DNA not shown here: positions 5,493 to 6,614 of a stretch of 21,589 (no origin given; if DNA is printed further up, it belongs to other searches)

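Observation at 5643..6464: Second Xer-like recombinase with substituted catalytic residues (Arg to Cys, His to Arg) convergent with and overlapping a glycosyltransferase gene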

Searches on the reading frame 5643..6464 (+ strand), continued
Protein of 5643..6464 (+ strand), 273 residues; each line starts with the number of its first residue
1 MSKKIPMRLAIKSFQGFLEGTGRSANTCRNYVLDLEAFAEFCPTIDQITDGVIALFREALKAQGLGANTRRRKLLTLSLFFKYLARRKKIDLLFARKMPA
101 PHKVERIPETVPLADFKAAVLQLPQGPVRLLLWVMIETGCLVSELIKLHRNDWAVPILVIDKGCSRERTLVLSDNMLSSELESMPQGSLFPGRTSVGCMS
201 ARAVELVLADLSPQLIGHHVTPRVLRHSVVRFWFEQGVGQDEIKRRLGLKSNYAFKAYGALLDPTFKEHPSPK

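Call 51: find_encoding_contigs(protein=P0166, flank=8000, max_places=1)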
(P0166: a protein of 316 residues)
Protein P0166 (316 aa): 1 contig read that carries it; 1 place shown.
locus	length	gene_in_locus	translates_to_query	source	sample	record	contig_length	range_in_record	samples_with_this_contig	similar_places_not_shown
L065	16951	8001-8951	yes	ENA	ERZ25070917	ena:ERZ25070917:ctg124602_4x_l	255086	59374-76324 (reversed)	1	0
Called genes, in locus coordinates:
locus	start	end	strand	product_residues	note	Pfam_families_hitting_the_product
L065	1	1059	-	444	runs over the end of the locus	PF13638:PIN_4, PF02562:PhoH, PF13604:AAA_30 (faint), PF13245:AAA_19 (faint)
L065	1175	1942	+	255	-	-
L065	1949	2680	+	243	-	-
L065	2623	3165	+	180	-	PF00383:dCMP_cyt_deam_1, PF14437:MafB19-deam, PF14439:Bd3614-deam (weak)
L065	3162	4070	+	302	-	PF00248:Aldo_ket_red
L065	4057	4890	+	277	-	PF00535:Glycos_transf_2, PF10111:Glyco_tranf_2_2, PF13641:Glyco_tranf_2_3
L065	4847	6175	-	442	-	PF00025:Arf (faint), PF00071:Ras (faint), PF01926:MMR_HSR1, PF02421:FeoB_N, PF00009:GTP_EFTU, PF01926:MMR_HSR1, PF02421:FeoB_N, PF14714:KH_dom-like, +5 more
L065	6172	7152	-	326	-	PF00009:GTP_EFTU (weak), PF00350:Dynamin_N (faint), PF01926:MMR_HSR1, PF02421:FeoB_N, PF07650:KH_2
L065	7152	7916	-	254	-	PF14622:Ribonucleas_3_3, PF00636:Ribonuclease_3, PF00035:dsrm (weak)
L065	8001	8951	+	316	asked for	PF13102:Phage_int_SAM_5 (weak), PF02899:Phage_int_SAM_1, PF00589:Phage_integrase (weak)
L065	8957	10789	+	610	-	-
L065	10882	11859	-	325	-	PF01464:SLT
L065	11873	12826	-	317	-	PF03745:DUF309, PF01625:PMSR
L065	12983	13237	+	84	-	-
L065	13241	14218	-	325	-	PF03706:LPG_synthase_TM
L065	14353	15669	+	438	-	PF03721:UDPG_MGDP_dh_N, PF00984:UDPG_MGDP_dh, PF03720:UDPG_MGDP_dh_C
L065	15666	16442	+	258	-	PF00795:CN_hydrolase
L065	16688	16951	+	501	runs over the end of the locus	PF25390:WD40_RLD, PF13540:RCC1_2, PF25390:WD40_RLD, PF13540:RCC1_2, PF13540:RCC1_2, PF00415:RCC1, PF13540:RCC1_2, PF13540:RCC1_2, +3 more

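Call 52: search_protein_families(library=ncbifam, proteins=[P0162, P0163, P0166, P0161, P0159, P0149, P0114, P0130], max_evalue=0.00001)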
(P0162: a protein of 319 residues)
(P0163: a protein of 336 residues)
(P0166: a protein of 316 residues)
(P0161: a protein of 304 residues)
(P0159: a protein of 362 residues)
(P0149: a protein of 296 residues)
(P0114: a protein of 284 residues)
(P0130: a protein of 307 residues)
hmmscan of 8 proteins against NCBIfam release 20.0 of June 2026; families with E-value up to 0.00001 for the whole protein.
P0162 (319 aa): 5 families
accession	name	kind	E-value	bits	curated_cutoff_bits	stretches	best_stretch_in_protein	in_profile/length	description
TIGR02224.1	recomb_XerC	equivalog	3.1e-25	89.2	335.15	1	11-278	3-260/295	tyrosine recombinase XerC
TIGR02225.1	recomb_XerD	equivalog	3.4e-21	75.8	329.6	1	11-292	3-271/290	site-specific tyrosine recombinase XerD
NF040815.2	recomb_XerA_Arch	equivalog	2.1e-18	66.8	220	1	10-295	2-254/263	site-specific tyrosine recombinase/integron integrase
NF001399.0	PRK00283.1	subfamily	3e-17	62.8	279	1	18-226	20-215/300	tyrosine recombinase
NF003462.0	PRK05084.1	equivalog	5e-13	48.5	267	1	143-282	196-331/360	tyrosine recombinase XerS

P0163 (336 aa): 7 families
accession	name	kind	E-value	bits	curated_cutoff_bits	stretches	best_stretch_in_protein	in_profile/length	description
TIGR02225.1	recomb_XerD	equivalog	6.3e-26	91.4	329.6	1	26-317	2-276/290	site-specific tyrosine recombinase XerD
TIGR02224.1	recomb_XerC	equivalog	1.6e-25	90.1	335.15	1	26-301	2-264/295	tyrosine recombinase XerC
NF040815.2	recomb_XerA_Arch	equivalog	2.2e-20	73.3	220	1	26-311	2-251/263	site-specific tyrosine recombinase/integron integrase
NF001399.0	PRK00283.1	subfamily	9.4e-20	71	279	1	26-245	11-215/300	tyrosine recombinase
NF002331.0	PRK01287.1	subfamily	3.9e-09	35.9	371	1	16-185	22-189/365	site-specific tyrosine recombinase XerC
NF003462.0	PRK05084.1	equivalog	6.1e-08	31.8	267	1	158-314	195-344/360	tyrosine recombinase XerS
NF040693.1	recomb_GmtY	equivalog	1.7e-06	27.5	340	0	142-204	201-265/441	gamma-mobile-trio recombinase GmtY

P0166 (316 aa): 5 families
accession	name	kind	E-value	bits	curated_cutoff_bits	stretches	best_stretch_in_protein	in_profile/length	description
TIGR02225.1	recomb_XerD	equivalog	2.3e-25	89.5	329.6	1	12-266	2-244/290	site-specific tyrosine recombinase XerD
TIGR02224.1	recomb_XerC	equivalog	3.5e-25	89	335.15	1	12-281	2-262/295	tyrosine recombinase XerC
NF001399.0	PRK00283.1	subfamily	4.1e-22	78.8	279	1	11-213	10-201/300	tyrosine recombinase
NF040815.2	recomb_XerA_Arch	equivalog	9.7e-17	61.4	220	1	12-282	2-240/263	site-specific tyrosine recombinase/integron integrase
NF002331.0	PRK01287.1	subfamily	9.2e-06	24.8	371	0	7-211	27-228/365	site-specific tyrosine recombinase XerC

P0161 (304 aa): 5 families
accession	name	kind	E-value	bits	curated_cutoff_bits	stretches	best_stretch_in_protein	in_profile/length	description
TIGR02224.1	recomb_XerC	equivalog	1.6e-26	93.4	335.15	1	12-275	2-264/295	tyrosine recombinase XerC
TIGR02225.1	recomb_XerD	equivalog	7.7e-24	84.5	329.6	1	12-213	2-192/290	site-specific tyrosine recombinase XerD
NF040815.2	recomb_XerA_Arch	equivalog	4.9e-21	75.5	220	1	12-275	2-241/263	site-specific tyrosine recombinase/integron integrase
NF001399.0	PRK00283.1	subfamily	3.1e-20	72.6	279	1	12-213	11-202/300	tyrosine recombinase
NF003462.0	PRK05084.1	equivalog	6.7e-11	41.5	267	1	144-276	196-332/360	tyrosine recombinase XerS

P0159 (362 aa): 7 families
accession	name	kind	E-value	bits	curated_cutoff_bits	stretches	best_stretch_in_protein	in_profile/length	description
TIGR02224.1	recomb_XerC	equivalog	3.1e-24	85.9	335.15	1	60-333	3-261/295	tyrosine recombinase XerC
TIGR02225.1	recomb_XerD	equivalog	3.3e-24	85.7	329.6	1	63-333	6-258/290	site-specific tyrosine recombinase XerD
NF040815.2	recomb_XerA_Arch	equivalog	5.8e-19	68.7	220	1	59-336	2-241/263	site-specific tyrosine recombinase/integron integrase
NF001399.0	PRK00283.1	subfamily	1e-18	67.7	279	1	66-325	19-259/300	tyrosine recombinase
NF002331.0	PRK01287.1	subfamily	5.2e-09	35.5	371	1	47-293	20-253/365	site-specific tyrosine recombinase XerC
NF002685.0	PRK02436.1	equivalog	6.8e-08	32.7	178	0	197-338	113-235/245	site-specific tyrosine recombinase XerD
NF003462.0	PRK05084.1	equivalog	8.7e-07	28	267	0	195-336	194-331/360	tyrosine recombinase XerS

P0149 (296 aa): 10 families
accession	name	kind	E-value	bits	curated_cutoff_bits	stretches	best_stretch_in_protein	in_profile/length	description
TIGR02225.1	recomb_XerD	equivalog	7.4e-50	169.9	329.6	1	14-293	2-279/290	site-specific tyrosine recombinase XerD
TIGR02224.1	recomb_XerC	equivalog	3e-44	151.6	335.15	1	14-293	2-282/295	tyrosine recombinase XerC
NF001399.0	PRK00283.1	subfamily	1.5e-42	145.9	279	1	10-293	7-288/300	tyrosine recombinase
NF040815.2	recomb_XerA_Arch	equivalog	6.4e-40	137.4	220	1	13-293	1-259/263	site-specific tyrosine recombinase/integron integrase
NF002331.0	PRK01287.1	subfamily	1.7e-19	70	371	1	4-293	22-317/365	site-specific tyrosine recombinase XerC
NF003462.0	PRK05084.1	equivalog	6.2e-14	51.5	267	1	134-291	190-347/360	tyrosine recombinase XerS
NF002685.0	PRK02436.1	equivalog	1.2e-13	51.5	178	1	15-286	5-244/245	site-specific tyrosine recombinase XerD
TIGR02249.1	integrase_gron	subfamily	2.4e-11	43.6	265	1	15-198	5-178/315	integron integrase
NF007370.0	PRK09870.1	subfamily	1.7e-07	31.1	221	1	116-280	12-171/200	tyrosine-type DNA invertase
NF007371.0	PRK09871.1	subfamily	8.9e-06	25.4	222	0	136-284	25-170/198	tyrosine-type DNA invertase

P0114 (284 aa): 4 families
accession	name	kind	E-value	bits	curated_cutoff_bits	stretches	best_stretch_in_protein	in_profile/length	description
TIGR02224.1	recomb_XerC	equivalog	7.4e-30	104.3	335.15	1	17-271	3-268/295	tyrosine recombinase XerC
TIGR02225.1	recomb_XerD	equivalog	1.8e-24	86.6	329.6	1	17-268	3-263/290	site-specific tyrosine recombinase XerD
NF040815.2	recomb_XerA_Arch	equivalog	8.5e-22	78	220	1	16-270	2-244/263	site-specific tyrosine recombinase/integron integrase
NF001399.0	PRK00283.1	subfamily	1e-21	77.5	279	1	23-266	19-270/300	tyrosine recombinase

P0130 (307 aa): 5 families
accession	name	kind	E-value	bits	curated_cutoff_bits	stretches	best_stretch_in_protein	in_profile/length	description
TIGR02225.1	recomb_XerD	equivalog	4.4e-25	88.6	329.6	1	17-180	3-153/290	site-specific tyrosine recombinase XerD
TIGR02224.1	recomb_XerC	equivalog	1.6e-24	86.8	335.15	1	17-267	3-253/295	tyrosine recombinase XerC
NF040815.2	recomb_XerA_Arch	equivalog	2.7e-21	76.3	220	1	16-273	2-236/263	site-specific tyrosine recombinase/integron integrase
NF001399.0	PRK00283.1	subfamily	5e-21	75.2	279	1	14-180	9-163/300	tyrosine recombinase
NF003462.0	PRK05084.1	equivalog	2.2e-06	26.7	267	0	123-179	167-223/360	tyrosine recombinase XerS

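Call 53: find_homologous_proteins(query=P0166, max_evalue=1e-10)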
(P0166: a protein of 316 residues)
Query P0166 (316 aa): 355 proteins with E <= 1e-10 among 1102 candidates; the best 120 are listed.
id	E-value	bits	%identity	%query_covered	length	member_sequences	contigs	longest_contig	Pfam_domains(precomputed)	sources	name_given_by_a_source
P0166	1.2e-212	723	100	100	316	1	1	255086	PF13102.13,PF00589.28,PF02899.24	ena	-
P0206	4.8e-157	540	74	98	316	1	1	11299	PF13102.13,PF02899.24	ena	-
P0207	4.6e-143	494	67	98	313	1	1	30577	PF13102.13,PF02899.24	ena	-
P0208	5.2e-143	494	68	98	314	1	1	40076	PF00589.28,PF02899.24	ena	-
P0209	8.0e-143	494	69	98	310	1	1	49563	PF13102.13,PF00589.28,PF02899.24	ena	-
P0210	1.4e-141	490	68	99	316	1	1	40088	PF02899.24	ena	-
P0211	1.8e-141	489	71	95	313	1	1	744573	PF13102.13,PF00589.28,PF02899.24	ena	-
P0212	2.0e-102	361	69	71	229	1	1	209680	-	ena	-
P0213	1.7e-90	322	51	98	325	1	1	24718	PF13102.13,PF00589.28,PF02899.24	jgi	jgi:site-specific recombinase XerD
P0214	3.2e-90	321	51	91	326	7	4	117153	PF13102.13,PF02899.24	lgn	-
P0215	8.0e-90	319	50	95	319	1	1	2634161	PF13102.13,PF02899.24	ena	-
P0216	1.6e-89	318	51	92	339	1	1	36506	PF13102.13,PF02899.24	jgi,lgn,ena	-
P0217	4.4e-88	314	48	97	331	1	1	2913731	PF13102.13,PF02899.24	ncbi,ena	-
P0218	1.4e-87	312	48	96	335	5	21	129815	PF13102.13,PF02899.24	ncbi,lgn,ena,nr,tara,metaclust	ncbi:MAG: hypothetical protein CME63_11300 [Halobacteriovoraceae bacterium]|nr:hypothetical protein 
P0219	2.3e-87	311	50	98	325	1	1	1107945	PF13102.13,PF02899.24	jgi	-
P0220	6.1e-87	310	49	97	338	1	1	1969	PF13495.13,PF02899.24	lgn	-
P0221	1.3e-86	309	47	96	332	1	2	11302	PF13102.13,PF02899.24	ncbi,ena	-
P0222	1.4e-86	309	47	97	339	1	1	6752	PF02899.24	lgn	-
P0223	4.6e-86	307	48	97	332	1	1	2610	PF13102.13,PF02899.24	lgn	-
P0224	5.5e-86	307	46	97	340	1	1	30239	PF02899.24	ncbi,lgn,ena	-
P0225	6.4e-86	307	47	98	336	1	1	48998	PF13102.13,PF00589.28,PF02899.24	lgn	-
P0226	8.9e-86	306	49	96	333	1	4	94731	PF13102.13,PF02899.24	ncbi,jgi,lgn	jgi:site-specific recombinase XerD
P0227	1.3e-85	306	48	99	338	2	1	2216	PF13102.13,PF02899.24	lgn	-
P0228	2.5e-85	305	48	98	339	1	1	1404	PF13495.13,PF13102.13,PF00589.28,PF02899.24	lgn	-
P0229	5.6e-85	304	48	96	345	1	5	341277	PF13102.13,PF00589.28,PF02899.24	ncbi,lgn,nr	ncbi:MAG: site-specific integrase [Halobacteriovoraceae bacterium]|nr:site-specific integrase [Halob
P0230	5.6e-85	304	47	99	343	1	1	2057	PF02899.24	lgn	-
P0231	6.1e-85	303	47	96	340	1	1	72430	PF13102.13,PF02899.24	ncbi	-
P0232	7.0e-85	303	50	97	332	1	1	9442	PF13102.13,PF02899.24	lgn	-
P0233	9.7e-85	303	45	100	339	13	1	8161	PF13102.13,PF02899.24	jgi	jgi:site-specific recombinase XerD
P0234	1.1e-84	303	49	97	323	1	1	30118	PF02899.24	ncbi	-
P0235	1.1e-84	303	46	96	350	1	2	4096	PF13495.13,PF02899.24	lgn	-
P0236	1.2e-84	302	50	97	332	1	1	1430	PF13102.13,PF02899.24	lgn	-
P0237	1.4e-84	302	48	97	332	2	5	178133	PF02899.24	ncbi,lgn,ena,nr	ncbi:MAG: hypothetical protein CME70_16835 [Halobacteriovorax sp.]|nr:hypothetical protein [Halobact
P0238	2.1e-84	302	47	95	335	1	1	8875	PF13495.13,PF13102.13,PF02899.24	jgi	-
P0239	2.8e-84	301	49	97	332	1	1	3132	PF13495.13,PF13102.13,PF02899.24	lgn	-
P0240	3.4e-84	301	46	96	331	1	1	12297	PF13102.13,PF02899.24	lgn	-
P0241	3.7e-84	301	45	96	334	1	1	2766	PF13495.13,PF00589.28,PF02899.24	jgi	jgi:site-specific recombinase XerD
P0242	4.1e-84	301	47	98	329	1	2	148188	PF13102.13,PF00589.28,PF02899.24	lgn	-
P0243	4.4e-84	301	47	93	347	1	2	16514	PF13102.13,PF02899.24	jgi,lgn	jgi:site-specific recombinase XerD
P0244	6.8e-84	300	45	95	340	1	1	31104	PF13102.13,PF02899.24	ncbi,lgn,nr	ncbi:MAG: site-specific integrase [Bacteriovoracaceae bacterium]|nr:site-specific integrase [Bacteri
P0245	1.5e-83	299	48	96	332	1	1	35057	PF13102.13,PF00589.28,PF02899.24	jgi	jgi:integrase/recombinase XerC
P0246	1.6e-83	299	46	98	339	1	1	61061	PF13102.13,PF00589.28,PF02899.24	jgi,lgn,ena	-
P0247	1.6e-83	299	48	97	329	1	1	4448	PF02899.24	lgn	-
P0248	1.9e-83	298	47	96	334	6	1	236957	PF13102.13,PF02899.24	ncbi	-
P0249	2.1e-83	298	48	95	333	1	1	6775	PF13102.13,PF00589.28,PF02899.24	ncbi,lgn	-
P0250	2.1e-83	298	48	96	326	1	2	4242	PF13102.13,PF00589.28,PF02899.24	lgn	-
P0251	3.2e-83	298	48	96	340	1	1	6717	PF13102.13,PF02899.24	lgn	-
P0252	3.3e-83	298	45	96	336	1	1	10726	PF13102.13,PF02899.24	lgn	-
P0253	4.6e-83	297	45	97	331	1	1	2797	PF13102.13,PF02899.24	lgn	-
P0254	9.8e-83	296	46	96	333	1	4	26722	PF13102.13,PF02899.24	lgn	-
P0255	1.2e-82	296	48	97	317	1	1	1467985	PF13102.13,PF00589.28,PF02899.24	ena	-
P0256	1.3e-82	296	49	95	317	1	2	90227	PF13102.13,PF02899.24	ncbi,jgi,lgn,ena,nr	ncbi:MAG: hypothetical protein DRQ88_03635 [Epsilonproteobacteria bacterium]|nr:MAG: hypothetical pr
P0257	1.3e-82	296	47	96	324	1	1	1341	PF13102.13,PF02899.24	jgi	jgi:site-specific recombinase XerD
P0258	2.0e-82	295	47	97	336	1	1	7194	PF02899.24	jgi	jgi:site-specific recombinase XerD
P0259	2.3e-82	295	45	97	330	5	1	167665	PF00589.28,PF02899.24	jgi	jgi:site-specific recombinase XerD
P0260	2.6e-82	295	44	97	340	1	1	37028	PF13495.13,PF13102.13,PF00589.28,PF02899.24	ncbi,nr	ncbi:MAG: site-specific integrase [Oligoflexia bacterium]|nr:site-specific integrase [Oligoflexia ba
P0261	3.7e-82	294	45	97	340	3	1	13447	PF13495.13,PF13102.13,PF02899.24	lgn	-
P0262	4.3e-82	294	45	97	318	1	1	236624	PF00589.28,PF02899.24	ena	-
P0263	4.6e-82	294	46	99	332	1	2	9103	PF02899.24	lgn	-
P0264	4.6e-82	294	47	97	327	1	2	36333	PF00589.28,PF02899.24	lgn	-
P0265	5.1e-82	294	47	97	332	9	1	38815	PF13102.13,PF00589.28,PF02899.24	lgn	-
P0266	6.0e-82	294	46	97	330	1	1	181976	PF00589.28,PF02899.24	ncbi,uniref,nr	ncbi:site-specific integrase [Halobacteriovorax sp. HLS]|uniref:tyrosine-type recombinase/integrase 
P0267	7.1e-82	293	48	97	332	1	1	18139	PF13102.13,PF00589.28,PF02899.24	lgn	-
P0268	7.5e-82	293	48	97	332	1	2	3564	PF13102.13,PF02899.24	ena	-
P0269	8.1e-82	293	47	94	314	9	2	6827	PF13102.13,PF02899.24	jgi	jgi:site-specific recombinase XerD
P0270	8.5e-82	293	46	98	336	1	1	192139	PF00589.28,PF02899.24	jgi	jgi:site-specific recombinase XerD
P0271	9.2e-82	293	47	93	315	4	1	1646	PF13102.13,PF00589.28,PF02899.24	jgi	jgi:site-specific recombinase XerD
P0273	1.1e-81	293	48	97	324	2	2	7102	PF13102.13,PF02899.24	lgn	-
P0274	1.2e-81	293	46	98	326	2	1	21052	PF13102.13,PF02899.24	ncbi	-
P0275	1.2e-81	293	47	95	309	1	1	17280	PF00589.28,PF02899.24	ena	-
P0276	1.2e-81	293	43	97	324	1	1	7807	PF13102.13,PF00589.28,PF02899.24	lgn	-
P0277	1.5e-81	292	45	98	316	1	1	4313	PF13102.13,PF00589.28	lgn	-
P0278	1.8e-81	292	48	94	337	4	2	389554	PF00589.28,PF02899.24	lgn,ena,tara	tara:strand:+ start:912 stop:1925 length:1014 start_codon:yes stop_codon:yes gene_type:complete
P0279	1.9e-81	292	45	98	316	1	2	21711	PF13102.13,PF00589.28,PF02899.24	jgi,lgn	jgi:site-specific recombinase XerD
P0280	2.1e-81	292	45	97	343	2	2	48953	PF13102.13,PF02899.24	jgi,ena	-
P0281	2.3e-81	292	49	95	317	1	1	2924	PF13102.13,PF02899.24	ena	-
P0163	2.4e-81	292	46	97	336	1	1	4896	PF13102.13,PF00589.28,PF02899.24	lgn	-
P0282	2.5e-81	292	46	95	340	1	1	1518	PF13102.13,PF02899.24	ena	-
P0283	4.0e-81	291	48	96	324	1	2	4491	PF13495.13,PF13102.13,PF00589.28,PF02899.24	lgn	-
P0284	4.1e-81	291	47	95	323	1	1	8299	PF13495.13,PF13102.13,PF02899.24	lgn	-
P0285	4.3e-81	291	46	98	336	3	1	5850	PF02899.24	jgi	jgi:site-specific recombinase XerD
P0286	4.5e-81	291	45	95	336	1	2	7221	PF13102.13,PF02899.24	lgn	-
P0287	4.7e-81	291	50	92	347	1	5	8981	PF00589.28,PF02899.24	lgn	-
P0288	5.1e-81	291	44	97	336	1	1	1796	PF00589.28,PF02899.24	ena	-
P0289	5.2e-81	290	48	95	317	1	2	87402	PF13102.13,PF02899.24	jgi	jgi:site-specific recombinase XerD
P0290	7.6e-81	290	45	96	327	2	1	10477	PF13102.13,PF02899.24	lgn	-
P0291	7.7e-81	290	48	97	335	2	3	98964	PF13102.13,PF00589.28,PF02899.24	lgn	-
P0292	8.7e-81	290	47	94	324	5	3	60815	PF02899.24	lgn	-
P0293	9.5e-81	290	48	96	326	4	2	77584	PF00589.28,PF02899.24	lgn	-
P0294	1.1e-80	289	46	96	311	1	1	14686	PF00589.28,PF02899.24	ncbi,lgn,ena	-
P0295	1.3e-80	289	46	95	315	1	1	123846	PF13102.13,PF00589.28,PF02899.24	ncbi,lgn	ncbi:MAG: tyrosine-type recombinase/integrase [Bacteriovoracaceae bacterium]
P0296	1.5e-80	289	46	97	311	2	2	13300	PF02899.24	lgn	-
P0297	1.6e-80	289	47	96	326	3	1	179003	PF13102.13,PF02899.24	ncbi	-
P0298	1.7e-80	289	46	97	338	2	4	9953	PF02899.24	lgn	-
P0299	1.8e-80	289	46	96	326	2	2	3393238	PF00589.28,PF02899.24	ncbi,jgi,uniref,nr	ncbi:hypothetical protein BIY24_09460 [Halobacteriovorax marinus]|uniref:tyrosine-type recombinase/i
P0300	2.3e-80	288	47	97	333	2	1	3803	PF13102.13,PF02899.24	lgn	-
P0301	2.5e-80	288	47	97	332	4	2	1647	PF13102.13,PF00589.28,PF02899.24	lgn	-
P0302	2.6e-80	288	45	98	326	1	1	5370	PF00589.28,PF02899.24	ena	-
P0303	2.9e-80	288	45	96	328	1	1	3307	PF00589.28,PF02899.24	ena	-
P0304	2.9e-80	288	45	97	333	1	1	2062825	PF13102.13,PF02899.24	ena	-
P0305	3.5e-80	288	47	97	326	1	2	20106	PF13102.13,PF02899.24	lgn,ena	-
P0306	3.5e-80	288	46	97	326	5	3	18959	PF02899.24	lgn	-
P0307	3.8e-80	288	44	98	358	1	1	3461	PF02899.24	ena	-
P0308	4.9e-80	287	45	97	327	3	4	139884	PF13102.13,PF02899.24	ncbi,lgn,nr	ncbi:MAG: site-specific integrase [Bdellovibrionales bacterium]|nr:site-specific integrase [Bdellovi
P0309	8.8e-80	286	46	97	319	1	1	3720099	PF13102.13,PF00589.28,PF02899.24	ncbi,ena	-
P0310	9.2e-80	286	46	96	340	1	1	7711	PF13102.13,PF02899.24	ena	-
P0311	1.1e-79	286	45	96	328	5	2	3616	PF13102.13,PF02899.24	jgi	jgi:site-specific recombinase XerD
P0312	1.2e-79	286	46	96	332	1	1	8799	PF02899.24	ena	-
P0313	1.4e-79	286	45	96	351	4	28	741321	PF13495.13,PF13102.13,PF02899.24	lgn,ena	-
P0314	1.6e-79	286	46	97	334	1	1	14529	PF13102.13,PF00589.28,PF02899.24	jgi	jgi:integrase/recombinase XerC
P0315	1.7e-79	285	45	97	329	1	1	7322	PF13102.13,PF02899.24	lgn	-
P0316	1.7e-79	285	46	97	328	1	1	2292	PF00589.28,PF02899.24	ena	-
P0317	2.5e-79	285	49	91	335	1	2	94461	PF13495.13,PF02899.24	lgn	-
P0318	2.5e-79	285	46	95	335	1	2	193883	PF02899.24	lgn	-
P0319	3.2e-79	285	45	97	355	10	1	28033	PF13102.13,PF02899.24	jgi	-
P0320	3.4e-79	285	46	92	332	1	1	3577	PF02899.24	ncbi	ncbi:MAG: site-specific integrase [Pseudomonadota bacterium]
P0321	3.6e-79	284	43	100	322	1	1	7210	PF02899.24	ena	-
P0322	4.0e-79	284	41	97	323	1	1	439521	PF13102.13,PF02899.24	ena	-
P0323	5.5e-79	284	47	97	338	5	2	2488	PF00589.28,PF02899.24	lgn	-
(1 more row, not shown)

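Call 85: search_protein_families(library=phrogs, proteins=[window:5643-6464:+], max_evalue=0.001)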
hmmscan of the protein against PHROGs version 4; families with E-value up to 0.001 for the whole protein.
window:5643-6464:+ (273 aa): 1 family
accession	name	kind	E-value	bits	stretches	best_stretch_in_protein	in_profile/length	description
phrog_1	-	integration and excision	7.7e-19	69.4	1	22-252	181-425/611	integrase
